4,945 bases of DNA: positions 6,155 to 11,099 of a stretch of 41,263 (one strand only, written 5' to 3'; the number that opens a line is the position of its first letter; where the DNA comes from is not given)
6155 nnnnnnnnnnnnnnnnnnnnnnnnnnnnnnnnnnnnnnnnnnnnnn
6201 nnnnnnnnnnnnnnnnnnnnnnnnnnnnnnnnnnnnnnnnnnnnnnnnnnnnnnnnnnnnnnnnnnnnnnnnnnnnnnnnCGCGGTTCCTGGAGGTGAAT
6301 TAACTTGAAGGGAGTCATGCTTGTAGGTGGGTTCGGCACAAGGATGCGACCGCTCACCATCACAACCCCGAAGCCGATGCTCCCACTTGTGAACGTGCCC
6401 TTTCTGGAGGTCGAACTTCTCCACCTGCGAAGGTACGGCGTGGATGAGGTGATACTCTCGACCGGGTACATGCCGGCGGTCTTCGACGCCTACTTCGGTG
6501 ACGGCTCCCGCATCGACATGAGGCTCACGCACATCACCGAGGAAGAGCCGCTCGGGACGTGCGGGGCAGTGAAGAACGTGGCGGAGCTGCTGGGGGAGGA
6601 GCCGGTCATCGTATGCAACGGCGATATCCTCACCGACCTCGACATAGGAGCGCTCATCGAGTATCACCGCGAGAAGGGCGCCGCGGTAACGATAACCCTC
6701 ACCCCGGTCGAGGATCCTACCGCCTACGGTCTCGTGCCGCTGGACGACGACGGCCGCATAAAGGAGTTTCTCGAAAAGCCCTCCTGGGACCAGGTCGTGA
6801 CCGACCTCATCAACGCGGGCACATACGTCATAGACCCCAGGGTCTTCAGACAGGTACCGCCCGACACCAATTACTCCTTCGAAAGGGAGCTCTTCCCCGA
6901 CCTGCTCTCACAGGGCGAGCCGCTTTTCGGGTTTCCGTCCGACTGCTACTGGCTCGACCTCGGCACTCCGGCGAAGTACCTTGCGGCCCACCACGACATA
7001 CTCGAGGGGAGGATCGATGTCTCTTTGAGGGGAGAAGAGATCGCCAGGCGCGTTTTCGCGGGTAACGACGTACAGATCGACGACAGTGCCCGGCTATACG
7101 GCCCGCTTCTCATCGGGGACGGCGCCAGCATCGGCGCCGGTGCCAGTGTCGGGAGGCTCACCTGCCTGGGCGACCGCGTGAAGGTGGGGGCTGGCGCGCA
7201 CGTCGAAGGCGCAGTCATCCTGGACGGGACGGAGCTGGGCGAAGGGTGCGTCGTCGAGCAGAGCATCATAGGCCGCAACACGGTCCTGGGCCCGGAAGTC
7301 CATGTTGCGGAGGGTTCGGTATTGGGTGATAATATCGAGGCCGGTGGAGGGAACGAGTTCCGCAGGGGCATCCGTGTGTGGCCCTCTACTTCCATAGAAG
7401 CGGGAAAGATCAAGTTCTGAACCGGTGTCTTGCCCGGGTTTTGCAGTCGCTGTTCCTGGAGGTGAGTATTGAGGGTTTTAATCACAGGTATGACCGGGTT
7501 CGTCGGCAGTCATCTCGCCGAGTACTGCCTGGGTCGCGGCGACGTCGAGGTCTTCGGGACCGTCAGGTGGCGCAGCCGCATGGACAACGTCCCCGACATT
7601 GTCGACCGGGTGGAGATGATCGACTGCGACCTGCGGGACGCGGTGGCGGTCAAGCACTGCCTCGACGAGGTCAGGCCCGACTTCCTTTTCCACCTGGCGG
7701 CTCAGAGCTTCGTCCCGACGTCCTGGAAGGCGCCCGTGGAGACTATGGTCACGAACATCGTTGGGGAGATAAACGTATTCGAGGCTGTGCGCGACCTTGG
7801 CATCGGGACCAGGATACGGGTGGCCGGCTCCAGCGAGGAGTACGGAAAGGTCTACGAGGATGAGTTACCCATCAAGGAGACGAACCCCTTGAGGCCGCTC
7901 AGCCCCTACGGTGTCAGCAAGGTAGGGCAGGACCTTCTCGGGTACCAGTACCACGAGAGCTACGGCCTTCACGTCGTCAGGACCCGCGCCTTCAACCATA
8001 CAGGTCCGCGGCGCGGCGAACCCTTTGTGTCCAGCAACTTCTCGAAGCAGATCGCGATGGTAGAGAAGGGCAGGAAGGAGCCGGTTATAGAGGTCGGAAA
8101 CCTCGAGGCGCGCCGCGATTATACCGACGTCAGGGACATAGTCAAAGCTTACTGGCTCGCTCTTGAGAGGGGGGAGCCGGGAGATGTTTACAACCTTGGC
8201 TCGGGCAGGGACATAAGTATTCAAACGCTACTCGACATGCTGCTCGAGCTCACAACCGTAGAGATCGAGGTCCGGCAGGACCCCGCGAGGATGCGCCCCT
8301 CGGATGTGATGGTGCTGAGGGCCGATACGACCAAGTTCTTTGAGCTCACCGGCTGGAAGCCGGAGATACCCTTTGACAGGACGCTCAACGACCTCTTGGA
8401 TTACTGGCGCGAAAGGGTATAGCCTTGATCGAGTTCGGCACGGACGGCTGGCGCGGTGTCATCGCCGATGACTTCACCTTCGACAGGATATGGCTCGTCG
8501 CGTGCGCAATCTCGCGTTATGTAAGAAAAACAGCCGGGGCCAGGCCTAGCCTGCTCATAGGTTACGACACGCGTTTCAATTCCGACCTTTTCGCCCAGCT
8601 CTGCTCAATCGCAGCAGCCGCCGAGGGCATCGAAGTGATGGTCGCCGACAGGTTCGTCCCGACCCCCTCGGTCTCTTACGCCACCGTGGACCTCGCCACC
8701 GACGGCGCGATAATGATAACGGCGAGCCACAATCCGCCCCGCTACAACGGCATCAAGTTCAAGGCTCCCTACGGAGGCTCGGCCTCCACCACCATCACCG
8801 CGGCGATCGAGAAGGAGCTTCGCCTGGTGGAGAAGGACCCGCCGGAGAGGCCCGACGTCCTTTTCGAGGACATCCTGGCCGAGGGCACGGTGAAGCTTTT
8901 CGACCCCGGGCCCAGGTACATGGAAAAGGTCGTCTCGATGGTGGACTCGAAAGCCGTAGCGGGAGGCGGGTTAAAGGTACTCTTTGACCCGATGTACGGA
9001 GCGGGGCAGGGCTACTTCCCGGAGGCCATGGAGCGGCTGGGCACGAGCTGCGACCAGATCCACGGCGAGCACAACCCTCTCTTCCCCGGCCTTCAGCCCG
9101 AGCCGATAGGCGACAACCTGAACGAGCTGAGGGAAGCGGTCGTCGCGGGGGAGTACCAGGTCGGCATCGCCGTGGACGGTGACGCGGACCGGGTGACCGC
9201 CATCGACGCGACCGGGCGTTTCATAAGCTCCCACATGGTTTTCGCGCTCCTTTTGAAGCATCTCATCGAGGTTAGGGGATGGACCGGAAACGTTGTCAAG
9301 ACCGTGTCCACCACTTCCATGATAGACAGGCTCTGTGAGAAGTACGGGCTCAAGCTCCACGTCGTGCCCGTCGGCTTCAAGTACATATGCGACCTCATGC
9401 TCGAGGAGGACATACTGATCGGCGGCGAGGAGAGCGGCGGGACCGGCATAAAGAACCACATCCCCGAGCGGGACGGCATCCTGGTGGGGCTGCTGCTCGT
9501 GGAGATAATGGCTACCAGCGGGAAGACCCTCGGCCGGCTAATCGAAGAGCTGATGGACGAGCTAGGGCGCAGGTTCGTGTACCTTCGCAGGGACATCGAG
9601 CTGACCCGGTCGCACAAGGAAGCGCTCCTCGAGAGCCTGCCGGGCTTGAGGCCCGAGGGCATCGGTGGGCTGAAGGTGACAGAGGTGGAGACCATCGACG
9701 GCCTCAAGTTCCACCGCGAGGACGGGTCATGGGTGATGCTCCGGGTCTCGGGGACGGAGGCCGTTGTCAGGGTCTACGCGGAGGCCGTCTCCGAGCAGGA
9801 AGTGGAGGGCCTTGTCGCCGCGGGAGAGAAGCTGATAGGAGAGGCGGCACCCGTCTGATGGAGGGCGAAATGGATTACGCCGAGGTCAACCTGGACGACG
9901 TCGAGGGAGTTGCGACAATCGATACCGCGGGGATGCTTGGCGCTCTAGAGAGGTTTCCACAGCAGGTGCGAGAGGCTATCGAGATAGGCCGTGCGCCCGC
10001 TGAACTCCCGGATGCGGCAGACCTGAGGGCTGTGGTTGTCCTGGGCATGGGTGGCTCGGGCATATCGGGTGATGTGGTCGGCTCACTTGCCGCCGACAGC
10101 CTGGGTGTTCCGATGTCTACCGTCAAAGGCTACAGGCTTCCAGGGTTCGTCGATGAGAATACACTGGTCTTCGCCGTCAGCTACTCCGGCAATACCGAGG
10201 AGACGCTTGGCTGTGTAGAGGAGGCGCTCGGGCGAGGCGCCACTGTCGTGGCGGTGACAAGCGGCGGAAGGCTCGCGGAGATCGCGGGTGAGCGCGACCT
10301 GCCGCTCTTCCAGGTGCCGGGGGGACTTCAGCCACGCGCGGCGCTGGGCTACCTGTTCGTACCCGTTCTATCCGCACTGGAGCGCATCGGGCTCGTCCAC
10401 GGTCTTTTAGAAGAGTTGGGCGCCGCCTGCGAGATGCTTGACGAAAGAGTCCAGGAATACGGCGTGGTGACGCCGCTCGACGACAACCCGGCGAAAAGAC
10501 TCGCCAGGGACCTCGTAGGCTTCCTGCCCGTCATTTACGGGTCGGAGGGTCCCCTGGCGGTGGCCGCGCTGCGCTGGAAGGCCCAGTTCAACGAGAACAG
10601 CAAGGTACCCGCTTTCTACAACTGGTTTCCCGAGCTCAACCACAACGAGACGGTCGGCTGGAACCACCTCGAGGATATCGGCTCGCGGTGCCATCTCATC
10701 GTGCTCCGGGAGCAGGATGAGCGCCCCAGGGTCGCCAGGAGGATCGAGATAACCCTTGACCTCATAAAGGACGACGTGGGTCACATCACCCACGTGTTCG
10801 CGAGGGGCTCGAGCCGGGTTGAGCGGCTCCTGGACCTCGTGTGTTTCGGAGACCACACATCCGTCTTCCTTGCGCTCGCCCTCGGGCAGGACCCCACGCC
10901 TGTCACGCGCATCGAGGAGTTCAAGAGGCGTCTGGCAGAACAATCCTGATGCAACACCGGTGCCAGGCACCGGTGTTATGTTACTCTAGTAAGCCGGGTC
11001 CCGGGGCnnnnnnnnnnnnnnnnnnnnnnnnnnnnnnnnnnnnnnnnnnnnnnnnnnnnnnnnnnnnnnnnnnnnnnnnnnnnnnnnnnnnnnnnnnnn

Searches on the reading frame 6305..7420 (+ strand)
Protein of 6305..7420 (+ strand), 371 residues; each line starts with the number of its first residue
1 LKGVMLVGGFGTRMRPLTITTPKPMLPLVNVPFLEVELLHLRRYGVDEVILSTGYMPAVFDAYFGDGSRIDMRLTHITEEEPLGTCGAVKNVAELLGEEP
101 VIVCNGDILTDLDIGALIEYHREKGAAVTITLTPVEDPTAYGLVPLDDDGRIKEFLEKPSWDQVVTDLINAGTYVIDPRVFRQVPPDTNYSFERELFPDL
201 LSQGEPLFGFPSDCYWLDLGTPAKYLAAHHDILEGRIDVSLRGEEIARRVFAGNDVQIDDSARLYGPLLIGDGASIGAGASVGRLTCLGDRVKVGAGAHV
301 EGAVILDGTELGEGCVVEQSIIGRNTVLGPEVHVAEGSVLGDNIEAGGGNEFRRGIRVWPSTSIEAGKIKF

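Call 54: search_protein_families(library=pfam, proteins=[window:6305-7420:+])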
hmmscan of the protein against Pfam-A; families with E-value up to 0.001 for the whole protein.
window:6305-7420:+ (371 aa): 5 families
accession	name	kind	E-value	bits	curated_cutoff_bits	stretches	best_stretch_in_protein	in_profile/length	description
PF00483.29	NTP_transferase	-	4.1e-47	161.3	21.2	1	2-234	1-244/245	Nucleotidyl transferase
PF25084.1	LbH_EIF2B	-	1.5e-16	60.8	54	1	249-347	3-100/105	EIF2B subunit epsilon LbH domain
PF00132.30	Hexapep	-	3.6e-16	58.5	27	2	253-284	5-36/36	Bacterial transferase hexapeptide (six repeats)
PF12804.13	NTP_transf_3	-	3e-08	34.4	27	1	3-131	1-121/160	MobA-like NTP transferase domain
PF24894.1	Hexapep_GlmU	-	3.4e-07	30.7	23.3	1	276-334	26-83/104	GlmU-like, C-terminal hexapeptide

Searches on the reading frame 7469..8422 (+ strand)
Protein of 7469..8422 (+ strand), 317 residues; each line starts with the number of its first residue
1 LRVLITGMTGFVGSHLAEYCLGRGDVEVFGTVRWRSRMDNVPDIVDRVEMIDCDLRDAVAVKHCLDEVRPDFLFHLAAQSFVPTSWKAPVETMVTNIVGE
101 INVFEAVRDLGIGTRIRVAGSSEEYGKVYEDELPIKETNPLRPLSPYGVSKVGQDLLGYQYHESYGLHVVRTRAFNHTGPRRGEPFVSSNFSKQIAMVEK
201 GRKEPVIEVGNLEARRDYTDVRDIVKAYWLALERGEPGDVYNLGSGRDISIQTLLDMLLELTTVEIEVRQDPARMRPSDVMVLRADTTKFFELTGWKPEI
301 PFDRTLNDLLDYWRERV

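Call 54: search_protein_families(library=pfam, proteins=[window:7469-8422:+])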
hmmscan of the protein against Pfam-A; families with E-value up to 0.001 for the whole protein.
window:7469-8422:+ (317 aa): 6 families
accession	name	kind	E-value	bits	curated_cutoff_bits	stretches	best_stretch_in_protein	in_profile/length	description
PF16363.11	GDP_Man_Dehyd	-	1.9e-81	274.6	27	1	4-307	1-330/332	GDP-mannose 4,6 dehydratase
PF01370.27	Epimerase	-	3.4e-59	200.6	20.9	1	3-244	1-240/240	NAD dependent epimerase/dehydratase family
PF02719.21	Polysacc_synt_2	-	1.5e-11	44.5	20.2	1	3-116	1-124/293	Polysaccharide biosynthesis protein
PF04321.23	RmlD_sub_bind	-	5.3e-08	32.7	27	1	1-153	1-131/287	RmlD substrate binding domain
PF01073.25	3Beta_HSD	-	1.8e-06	27.7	22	1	4-114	1-110/280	3-beta hydroxysteroid dehydrogenase/isomerase family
PF13460.12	NAD_binding_10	-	0.00082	19.7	27.2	0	7-68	1-61/184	NAD(P)H-binding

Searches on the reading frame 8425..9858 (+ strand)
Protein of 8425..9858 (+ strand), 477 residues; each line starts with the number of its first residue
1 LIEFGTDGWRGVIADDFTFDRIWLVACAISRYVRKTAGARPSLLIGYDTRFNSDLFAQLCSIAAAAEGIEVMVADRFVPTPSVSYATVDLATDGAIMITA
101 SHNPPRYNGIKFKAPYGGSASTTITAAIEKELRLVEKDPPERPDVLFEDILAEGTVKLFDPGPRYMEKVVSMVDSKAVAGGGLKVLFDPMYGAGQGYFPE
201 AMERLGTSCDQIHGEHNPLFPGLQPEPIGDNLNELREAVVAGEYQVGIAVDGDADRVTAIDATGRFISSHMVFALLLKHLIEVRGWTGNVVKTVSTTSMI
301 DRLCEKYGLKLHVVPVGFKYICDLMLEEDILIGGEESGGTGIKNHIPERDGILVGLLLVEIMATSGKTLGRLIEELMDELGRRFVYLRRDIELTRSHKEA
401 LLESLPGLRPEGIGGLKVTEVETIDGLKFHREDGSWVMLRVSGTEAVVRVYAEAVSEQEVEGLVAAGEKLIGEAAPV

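Call 54: search_protein_families(library=pfam, proteins=[window:8425-9858:+])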
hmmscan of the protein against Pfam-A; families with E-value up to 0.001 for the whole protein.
window:8425-9858:+ (477 aa): 4 families
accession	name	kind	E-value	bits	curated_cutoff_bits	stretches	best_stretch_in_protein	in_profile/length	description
PF02878.22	PGM_PMM_I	-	1.5e-36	125.5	22.5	1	2-132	2-131/138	Phosphoglucomutase/phosphomannomutase, alpha/beta/alpha domain I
PF02880.22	PGM_PMM_III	-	1.1e-29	103.3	20.7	1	270-379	3-114/115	Phosphoglucomutase/phosphomannomutase, alpha/beta/alpha domain III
PF02879.22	PGM_PMM_II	-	2.1e-22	80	29.3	1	164-264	2-103/103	Phosphoglucomutase/phosphomannomutase, alpha/beta/alpha domain II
PF00408.26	PGM_PMM_IV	-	4.5e-11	43.1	23.1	1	418-465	21-63/68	Phosphoglucomutase/phosphomannomutase, C-terminal domain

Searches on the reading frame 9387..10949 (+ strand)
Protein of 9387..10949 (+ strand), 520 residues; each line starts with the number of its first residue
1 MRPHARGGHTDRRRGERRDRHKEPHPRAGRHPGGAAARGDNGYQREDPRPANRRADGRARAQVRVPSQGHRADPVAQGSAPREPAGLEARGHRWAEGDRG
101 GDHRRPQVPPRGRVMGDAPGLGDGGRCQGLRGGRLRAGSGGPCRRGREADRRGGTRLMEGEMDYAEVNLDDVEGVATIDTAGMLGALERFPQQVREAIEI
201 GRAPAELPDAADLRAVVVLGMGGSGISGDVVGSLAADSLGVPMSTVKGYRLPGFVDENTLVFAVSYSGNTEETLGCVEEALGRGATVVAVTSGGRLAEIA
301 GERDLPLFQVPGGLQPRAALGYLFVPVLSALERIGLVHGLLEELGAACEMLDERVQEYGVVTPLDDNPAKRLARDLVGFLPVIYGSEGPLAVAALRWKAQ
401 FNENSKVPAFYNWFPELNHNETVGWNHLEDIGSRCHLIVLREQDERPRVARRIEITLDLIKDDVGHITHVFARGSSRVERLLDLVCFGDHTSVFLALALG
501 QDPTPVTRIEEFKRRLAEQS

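Call 54: search_protein_families(library=pfam, proteins=[window:9387-10949:+])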
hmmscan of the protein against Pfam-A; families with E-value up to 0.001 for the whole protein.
window:9387-10949:+ (520 aa): 2 families
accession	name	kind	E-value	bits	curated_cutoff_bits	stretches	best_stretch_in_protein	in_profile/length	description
PF10432.14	bact-PGI_C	-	4e-50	170.1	24.5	1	366-516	2-151/151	Bacterial phospho-glucose isomerase C-terminal SIS domain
PF01380.27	SIS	-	7.8e-06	26.2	25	1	216-292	8-88/131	SIS domain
